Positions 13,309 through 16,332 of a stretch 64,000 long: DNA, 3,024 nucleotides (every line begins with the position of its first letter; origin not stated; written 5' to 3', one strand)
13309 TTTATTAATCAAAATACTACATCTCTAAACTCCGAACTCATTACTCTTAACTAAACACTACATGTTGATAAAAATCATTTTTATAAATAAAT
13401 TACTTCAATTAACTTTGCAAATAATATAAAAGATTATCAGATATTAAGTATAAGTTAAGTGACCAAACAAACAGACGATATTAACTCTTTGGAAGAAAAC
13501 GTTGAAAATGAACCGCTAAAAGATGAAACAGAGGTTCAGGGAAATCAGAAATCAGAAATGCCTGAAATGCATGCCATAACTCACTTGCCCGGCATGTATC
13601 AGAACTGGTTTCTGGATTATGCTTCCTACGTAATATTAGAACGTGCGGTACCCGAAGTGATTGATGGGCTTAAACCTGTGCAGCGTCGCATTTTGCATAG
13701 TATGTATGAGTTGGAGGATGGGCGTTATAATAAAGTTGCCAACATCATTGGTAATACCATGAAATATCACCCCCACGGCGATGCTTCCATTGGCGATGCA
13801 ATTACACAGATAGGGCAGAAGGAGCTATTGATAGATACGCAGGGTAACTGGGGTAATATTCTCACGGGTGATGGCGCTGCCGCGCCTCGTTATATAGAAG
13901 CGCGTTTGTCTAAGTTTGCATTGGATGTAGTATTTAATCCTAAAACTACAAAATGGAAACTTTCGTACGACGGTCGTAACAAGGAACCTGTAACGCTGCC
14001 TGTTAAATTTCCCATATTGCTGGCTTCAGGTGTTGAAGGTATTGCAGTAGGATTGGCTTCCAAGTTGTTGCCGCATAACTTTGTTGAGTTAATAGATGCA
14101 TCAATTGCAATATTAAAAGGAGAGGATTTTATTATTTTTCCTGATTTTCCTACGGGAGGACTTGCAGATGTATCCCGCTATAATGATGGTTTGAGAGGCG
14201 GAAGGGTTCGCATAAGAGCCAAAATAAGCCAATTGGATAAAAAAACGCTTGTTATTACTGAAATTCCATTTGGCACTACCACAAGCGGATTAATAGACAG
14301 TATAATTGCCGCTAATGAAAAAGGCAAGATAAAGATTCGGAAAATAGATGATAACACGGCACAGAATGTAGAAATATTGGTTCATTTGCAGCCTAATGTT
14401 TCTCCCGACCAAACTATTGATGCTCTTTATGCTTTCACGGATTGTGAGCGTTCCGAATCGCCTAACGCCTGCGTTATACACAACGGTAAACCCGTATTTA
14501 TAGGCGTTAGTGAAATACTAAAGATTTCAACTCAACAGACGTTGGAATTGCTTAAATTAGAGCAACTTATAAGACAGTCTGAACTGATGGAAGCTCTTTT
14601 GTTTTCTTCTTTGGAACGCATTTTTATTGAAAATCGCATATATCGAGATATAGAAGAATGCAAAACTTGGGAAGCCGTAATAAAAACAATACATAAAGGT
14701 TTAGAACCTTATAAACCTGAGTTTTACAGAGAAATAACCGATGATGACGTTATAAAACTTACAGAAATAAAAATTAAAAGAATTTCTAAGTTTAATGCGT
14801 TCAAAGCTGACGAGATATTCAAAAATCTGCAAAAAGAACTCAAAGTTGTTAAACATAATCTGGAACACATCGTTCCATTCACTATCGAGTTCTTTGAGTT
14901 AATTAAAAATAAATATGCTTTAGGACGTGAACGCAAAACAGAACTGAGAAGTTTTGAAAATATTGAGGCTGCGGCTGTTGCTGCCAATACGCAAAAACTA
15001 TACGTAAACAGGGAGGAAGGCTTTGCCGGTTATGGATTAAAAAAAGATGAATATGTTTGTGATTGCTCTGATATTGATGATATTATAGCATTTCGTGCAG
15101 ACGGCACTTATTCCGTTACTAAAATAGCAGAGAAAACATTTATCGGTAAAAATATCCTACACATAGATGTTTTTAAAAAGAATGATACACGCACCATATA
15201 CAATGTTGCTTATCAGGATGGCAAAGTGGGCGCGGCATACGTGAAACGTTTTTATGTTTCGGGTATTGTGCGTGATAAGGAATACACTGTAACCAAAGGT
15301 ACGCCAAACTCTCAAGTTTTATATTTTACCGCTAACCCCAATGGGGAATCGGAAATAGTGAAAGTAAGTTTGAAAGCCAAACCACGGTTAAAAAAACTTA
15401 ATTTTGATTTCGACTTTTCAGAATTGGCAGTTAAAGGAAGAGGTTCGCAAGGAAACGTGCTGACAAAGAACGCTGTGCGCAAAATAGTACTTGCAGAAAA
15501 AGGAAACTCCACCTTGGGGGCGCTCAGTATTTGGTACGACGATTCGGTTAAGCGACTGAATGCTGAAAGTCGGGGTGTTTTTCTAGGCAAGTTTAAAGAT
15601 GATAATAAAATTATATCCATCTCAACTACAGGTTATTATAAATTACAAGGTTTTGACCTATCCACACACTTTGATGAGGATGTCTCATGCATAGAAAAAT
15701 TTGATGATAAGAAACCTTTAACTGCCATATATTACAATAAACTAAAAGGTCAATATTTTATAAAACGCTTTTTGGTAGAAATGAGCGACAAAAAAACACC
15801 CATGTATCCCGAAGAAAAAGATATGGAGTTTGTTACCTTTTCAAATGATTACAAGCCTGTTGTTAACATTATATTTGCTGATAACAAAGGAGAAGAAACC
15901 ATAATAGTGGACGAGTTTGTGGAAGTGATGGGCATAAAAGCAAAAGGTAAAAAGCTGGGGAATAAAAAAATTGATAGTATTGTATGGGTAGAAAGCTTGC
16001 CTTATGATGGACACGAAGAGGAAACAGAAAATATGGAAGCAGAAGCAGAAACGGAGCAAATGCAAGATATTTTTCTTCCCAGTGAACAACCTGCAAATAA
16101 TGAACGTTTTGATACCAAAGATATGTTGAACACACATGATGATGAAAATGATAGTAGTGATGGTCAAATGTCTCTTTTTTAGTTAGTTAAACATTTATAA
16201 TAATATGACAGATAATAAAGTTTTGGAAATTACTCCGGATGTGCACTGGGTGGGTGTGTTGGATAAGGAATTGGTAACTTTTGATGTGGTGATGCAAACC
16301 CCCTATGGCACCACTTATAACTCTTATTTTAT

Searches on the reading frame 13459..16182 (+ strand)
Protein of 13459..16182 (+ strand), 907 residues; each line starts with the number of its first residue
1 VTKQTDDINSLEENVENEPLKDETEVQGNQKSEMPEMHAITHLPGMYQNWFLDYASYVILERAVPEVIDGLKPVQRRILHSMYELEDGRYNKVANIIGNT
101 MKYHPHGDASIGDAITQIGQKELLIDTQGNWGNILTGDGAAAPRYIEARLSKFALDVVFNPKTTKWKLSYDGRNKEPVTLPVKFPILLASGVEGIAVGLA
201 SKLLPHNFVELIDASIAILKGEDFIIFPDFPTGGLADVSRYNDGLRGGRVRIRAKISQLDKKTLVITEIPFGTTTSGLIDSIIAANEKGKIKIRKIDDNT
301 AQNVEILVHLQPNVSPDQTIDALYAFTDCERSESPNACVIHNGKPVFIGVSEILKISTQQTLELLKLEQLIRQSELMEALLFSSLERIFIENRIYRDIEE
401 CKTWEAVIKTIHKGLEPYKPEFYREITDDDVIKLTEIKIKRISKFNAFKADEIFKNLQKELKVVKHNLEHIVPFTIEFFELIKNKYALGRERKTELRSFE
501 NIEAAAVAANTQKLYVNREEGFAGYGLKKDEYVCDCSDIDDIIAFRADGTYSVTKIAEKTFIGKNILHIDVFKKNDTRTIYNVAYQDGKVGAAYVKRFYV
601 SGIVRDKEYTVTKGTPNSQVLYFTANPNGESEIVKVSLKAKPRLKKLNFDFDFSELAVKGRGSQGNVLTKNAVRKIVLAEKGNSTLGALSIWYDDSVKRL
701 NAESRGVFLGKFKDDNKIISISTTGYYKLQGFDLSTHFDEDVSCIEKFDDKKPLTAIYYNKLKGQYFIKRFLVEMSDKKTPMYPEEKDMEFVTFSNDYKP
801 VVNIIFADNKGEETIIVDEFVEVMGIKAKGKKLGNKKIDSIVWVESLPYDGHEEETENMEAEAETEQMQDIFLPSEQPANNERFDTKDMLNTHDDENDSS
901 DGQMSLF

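Call 62: search_protein_families(library=pfam, proteins=[window:13459-16182:+], max_evalue=0.000001)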
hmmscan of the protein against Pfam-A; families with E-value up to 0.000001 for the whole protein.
window:13459-16182:+ (907 aa): 1 family
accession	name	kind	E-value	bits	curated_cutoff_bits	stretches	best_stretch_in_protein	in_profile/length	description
PF00521.26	DNA_topoisoIV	-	9.2e-104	348.1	31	1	62-470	1-419/432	DNA gyrase/topoisomerase IV, subunit A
